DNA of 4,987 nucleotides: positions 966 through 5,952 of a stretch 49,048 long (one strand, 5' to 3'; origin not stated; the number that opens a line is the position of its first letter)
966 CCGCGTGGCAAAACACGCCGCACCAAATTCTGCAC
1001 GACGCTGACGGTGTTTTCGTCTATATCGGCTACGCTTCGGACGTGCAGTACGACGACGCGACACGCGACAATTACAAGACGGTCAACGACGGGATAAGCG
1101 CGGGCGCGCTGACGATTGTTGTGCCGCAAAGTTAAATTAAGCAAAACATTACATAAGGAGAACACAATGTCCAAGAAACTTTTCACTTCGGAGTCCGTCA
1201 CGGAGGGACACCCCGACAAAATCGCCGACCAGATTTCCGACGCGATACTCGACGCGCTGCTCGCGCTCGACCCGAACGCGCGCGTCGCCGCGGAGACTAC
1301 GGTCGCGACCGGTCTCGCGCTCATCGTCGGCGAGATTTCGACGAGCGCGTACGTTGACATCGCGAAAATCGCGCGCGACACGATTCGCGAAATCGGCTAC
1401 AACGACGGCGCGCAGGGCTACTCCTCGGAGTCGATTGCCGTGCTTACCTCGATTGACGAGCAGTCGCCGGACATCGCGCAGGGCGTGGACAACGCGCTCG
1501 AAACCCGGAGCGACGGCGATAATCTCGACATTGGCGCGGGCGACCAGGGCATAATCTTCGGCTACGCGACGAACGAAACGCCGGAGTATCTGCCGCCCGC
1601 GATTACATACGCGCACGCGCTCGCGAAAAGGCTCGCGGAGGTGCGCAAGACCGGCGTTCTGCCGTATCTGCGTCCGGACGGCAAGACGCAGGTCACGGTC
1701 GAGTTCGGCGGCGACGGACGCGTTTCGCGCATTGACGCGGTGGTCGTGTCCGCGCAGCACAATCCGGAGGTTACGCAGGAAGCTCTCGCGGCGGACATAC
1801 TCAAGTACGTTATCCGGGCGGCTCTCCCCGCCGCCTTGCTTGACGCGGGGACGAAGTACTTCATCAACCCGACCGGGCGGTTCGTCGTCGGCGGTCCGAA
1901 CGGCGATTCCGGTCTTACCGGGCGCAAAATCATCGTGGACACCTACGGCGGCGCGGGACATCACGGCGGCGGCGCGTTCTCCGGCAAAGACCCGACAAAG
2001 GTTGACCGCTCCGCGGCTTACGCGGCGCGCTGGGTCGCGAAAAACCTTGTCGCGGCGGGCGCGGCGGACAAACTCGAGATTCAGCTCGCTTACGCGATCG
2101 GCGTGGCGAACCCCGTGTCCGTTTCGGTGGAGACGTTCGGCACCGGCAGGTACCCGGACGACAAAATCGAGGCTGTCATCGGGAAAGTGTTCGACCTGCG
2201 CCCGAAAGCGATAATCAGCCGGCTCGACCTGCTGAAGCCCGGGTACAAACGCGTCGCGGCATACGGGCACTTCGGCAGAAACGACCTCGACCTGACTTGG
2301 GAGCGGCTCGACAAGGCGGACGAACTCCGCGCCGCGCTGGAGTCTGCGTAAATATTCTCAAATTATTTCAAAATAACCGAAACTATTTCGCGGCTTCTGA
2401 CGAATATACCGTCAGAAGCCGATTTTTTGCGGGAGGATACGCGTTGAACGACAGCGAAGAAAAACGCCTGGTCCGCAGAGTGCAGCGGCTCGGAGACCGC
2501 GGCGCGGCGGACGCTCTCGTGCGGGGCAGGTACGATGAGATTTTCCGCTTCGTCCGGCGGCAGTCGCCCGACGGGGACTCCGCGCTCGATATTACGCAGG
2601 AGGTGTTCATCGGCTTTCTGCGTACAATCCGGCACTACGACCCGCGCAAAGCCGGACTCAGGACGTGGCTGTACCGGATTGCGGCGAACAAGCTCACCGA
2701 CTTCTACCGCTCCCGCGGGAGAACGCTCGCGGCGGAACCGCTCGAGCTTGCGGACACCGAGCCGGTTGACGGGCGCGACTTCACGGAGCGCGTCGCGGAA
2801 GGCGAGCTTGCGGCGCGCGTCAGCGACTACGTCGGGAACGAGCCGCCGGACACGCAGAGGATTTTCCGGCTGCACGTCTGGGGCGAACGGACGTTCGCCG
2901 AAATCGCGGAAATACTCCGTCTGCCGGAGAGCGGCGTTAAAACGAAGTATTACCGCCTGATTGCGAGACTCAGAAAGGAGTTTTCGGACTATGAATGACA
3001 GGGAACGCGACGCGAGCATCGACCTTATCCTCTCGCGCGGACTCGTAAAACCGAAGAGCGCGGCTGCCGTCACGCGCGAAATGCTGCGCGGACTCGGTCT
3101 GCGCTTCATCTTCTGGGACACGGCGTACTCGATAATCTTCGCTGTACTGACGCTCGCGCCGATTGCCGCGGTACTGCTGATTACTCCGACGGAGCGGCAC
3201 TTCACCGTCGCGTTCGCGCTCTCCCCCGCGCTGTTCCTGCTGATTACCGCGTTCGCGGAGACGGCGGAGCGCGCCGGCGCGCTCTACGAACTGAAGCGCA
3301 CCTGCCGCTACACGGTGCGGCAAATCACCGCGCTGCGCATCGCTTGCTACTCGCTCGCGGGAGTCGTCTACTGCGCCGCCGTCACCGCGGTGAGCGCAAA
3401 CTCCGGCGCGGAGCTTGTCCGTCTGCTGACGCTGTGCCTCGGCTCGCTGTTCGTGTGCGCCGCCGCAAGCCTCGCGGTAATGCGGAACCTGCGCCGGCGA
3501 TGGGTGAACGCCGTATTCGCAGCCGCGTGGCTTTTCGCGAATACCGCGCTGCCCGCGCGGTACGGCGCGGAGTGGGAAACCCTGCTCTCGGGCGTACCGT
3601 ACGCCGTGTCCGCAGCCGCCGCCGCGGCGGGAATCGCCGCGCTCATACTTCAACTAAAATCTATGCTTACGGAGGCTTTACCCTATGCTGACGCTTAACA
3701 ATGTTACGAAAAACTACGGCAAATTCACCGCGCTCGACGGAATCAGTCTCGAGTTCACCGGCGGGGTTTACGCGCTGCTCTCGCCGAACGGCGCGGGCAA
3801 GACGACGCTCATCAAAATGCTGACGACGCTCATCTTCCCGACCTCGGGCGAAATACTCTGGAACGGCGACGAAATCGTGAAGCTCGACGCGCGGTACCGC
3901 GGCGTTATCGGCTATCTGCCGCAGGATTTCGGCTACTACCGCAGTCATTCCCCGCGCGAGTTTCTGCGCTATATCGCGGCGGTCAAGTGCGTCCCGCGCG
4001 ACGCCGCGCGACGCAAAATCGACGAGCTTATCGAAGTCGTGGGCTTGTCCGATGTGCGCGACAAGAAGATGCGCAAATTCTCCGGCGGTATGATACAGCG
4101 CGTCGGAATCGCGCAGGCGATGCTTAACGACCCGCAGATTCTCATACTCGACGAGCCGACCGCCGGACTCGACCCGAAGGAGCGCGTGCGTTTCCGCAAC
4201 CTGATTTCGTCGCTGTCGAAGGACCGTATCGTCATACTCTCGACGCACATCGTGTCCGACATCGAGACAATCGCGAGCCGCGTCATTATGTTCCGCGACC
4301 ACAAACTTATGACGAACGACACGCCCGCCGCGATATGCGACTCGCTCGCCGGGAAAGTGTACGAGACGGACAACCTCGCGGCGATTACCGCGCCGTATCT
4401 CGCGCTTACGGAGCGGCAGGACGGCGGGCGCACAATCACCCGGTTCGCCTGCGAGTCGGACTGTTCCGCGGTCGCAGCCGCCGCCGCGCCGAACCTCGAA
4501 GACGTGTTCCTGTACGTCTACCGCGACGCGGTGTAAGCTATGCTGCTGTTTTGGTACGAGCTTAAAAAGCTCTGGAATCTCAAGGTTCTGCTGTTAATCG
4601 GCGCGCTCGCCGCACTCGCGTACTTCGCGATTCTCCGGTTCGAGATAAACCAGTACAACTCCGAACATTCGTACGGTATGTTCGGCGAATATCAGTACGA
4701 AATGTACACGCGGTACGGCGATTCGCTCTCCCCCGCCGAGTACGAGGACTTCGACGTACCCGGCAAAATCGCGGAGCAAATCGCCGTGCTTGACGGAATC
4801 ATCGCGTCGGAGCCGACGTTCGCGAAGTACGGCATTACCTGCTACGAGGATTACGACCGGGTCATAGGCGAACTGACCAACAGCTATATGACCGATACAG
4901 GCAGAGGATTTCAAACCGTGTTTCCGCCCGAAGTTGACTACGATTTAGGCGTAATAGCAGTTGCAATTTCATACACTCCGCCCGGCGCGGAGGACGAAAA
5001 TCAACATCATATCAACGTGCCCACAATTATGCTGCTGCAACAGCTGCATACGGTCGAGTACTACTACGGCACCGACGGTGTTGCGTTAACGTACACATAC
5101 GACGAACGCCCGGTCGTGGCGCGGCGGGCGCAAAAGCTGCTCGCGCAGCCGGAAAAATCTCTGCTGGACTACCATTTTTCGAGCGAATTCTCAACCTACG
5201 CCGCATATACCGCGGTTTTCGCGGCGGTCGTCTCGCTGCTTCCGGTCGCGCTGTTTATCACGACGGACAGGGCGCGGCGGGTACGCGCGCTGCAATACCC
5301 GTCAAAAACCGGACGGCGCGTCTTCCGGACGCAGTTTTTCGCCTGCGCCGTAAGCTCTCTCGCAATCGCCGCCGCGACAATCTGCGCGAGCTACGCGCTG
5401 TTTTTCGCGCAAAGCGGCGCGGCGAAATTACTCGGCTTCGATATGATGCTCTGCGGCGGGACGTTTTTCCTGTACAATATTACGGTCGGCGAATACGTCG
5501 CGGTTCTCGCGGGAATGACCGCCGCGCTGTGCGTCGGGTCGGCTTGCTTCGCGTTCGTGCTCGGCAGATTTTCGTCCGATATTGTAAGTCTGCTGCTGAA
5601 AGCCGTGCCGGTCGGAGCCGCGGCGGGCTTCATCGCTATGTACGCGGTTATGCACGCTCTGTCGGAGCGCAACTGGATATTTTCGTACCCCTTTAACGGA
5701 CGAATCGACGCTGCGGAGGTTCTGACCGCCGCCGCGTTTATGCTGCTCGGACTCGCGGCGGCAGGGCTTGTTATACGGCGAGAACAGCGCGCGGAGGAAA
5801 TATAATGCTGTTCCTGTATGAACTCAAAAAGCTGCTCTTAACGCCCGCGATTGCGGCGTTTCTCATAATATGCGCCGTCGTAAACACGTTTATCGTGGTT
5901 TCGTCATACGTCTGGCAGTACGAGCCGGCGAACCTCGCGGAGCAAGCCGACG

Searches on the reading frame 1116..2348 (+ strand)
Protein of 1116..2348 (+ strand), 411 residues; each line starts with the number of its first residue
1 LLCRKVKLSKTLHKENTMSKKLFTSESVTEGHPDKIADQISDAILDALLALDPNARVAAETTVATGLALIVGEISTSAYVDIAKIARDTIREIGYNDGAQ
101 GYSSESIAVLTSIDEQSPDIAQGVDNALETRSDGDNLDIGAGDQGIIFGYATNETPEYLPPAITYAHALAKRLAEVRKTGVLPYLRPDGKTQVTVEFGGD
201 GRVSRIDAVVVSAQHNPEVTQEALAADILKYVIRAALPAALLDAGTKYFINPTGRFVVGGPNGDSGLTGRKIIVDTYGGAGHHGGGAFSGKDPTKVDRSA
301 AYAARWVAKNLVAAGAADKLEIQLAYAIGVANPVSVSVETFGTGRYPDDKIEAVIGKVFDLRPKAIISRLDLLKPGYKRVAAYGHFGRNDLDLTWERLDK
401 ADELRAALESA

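Call 70: search_protein_families(library=pfam, proteins=[window:1116-2348:+], max_evalue=0.001)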
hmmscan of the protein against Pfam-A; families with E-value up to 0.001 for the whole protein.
window:1116-2348:+ (411 aa): 3 families
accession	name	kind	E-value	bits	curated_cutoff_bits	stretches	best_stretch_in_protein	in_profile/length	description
PF02773.21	S-AdoMet_synt_C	-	2.4e-66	222.3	25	1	258-397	1-138/138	S-adenosylmethionine synthetase, C-terminal domain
PF02772.21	S-AdoMet_synt_M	-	1.7e-45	154.5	29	1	139-256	2-120/120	S-adenosylmethionine synthetase, central domain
PF00438.25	S-AdoMet_synt_N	-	2.2e-40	137.6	33.1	1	21-118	2-99/99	S-adenosylmethionine synthetase, N-terminal domain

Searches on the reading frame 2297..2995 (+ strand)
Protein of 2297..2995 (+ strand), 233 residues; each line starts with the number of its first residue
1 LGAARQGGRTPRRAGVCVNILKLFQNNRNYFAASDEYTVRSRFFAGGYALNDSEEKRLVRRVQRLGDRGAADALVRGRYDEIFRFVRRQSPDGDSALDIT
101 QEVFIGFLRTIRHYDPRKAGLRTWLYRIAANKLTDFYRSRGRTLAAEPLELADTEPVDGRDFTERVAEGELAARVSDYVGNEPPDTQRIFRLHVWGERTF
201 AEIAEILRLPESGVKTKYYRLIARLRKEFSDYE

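Call 70: search_protein_families(library=pfam, proteins=[window:2297-2995:+], max_evalue=0.001)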
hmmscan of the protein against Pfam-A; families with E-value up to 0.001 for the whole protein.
window:2297-2995:+ (233 aa): 3 families
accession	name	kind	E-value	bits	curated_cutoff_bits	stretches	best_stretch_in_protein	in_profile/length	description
PF04542.20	Sigma70_r2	-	1.9e-16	60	24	1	75-143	2-71/71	Sigma-70 region 2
PF08281.18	Sigma70_r4_2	-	4.4e-08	33.1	25.7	1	183-224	12-53/54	Sigma-70, region 4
PF04545.22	Sigma70_r4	-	0.00013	21.8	24.1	1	183-227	6-50/50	Sigma-70, region 4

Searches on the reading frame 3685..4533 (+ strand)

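Call 70: search_protein_families(library=pfam, proteins=[window:3685-4533:+], max_evalue=0.001)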
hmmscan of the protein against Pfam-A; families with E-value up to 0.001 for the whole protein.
window:3685-4533:+ (283 aa): 4 families
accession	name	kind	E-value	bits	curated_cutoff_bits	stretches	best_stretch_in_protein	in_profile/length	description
PF00005.33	ABC_tran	-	9.1e-30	104.5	25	1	20-160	4-137/137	ABC transporter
PF13304.12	AAA_21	-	1.4e-08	35.6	27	1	136-188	242-298/304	AAA domain, putative AbiEii toxin, Type IV TA system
PF13476.12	AAA_23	-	5.3e-05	24.4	27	1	9-52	5-45/201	AAA domain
PF02463.25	SMC_N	-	0.0006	19.7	40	0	146-199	155-208/220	RecF/RecN/SMC N terminal domain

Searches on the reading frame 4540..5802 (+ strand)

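Call 58: search_protein_families(library=pfam, alignment_id=A6, max_evalue=0.00001)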
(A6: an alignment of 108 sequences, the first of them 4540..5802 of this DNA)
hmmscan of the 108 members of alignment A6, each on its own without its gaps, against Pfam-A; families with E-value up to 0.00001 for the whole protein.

A. member 1, window:4540-5802:+ (421 aa): 0 families

B. families by the number of members that match (of 108 scanned): 120 families (the first 25 are shown)
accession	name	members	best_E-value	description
PF00005.33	ABC_tran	12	6.3e-36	ABC transporter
PF00528.27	BPD_transp_1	9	3e-39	Binding-protein-dependent transport system inner membrane component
PF01266.30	DAO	8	6.4e-15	FAD dependent oxidoreductase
PF00890.30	FAD_binding_2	7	8.5e-47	FAD binding domain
PF07992.20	Pyr_redox_2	5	2.1e-29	Pyridine nucleotide-disulphide oxidoreductase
PF00070.33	Pyr_redox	5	5.7e-15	Pyridine nucleotide-disulphide oxidoreductase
PF12831.13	FAD_oxidored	5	1.1e-10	FAD dependent oxidoreductase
PF13304.12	AAA_21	5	6e-10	AAA domain, putative AbiEii toxin, Type IV TA system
PF01494.25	FAD_binding_3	5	1.5e-09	FAD binding domain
PF00724.26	Oxidored_FMN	4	3.5e-55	NADH:flavin oxidoreductase / NADH oxidase family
PF08352.17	oligo_HPY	4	3.8e-19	Oligopeptide/dipeptide transporter, C-terminal region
PF13450.12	NAD_binding_8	4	1.1e-15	NAD(P)-binding Rossmann-like domain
PF13738.12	Pyr_redox_3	4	4.3e-15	Pyridine nucleotide-disulphide oxidoreductase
PF00664.28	ABC_membrane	3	1.1e-49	ABC transporter transmembrane region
PF00106.31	adh_short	3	1.2e-43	short chain dehydrogenase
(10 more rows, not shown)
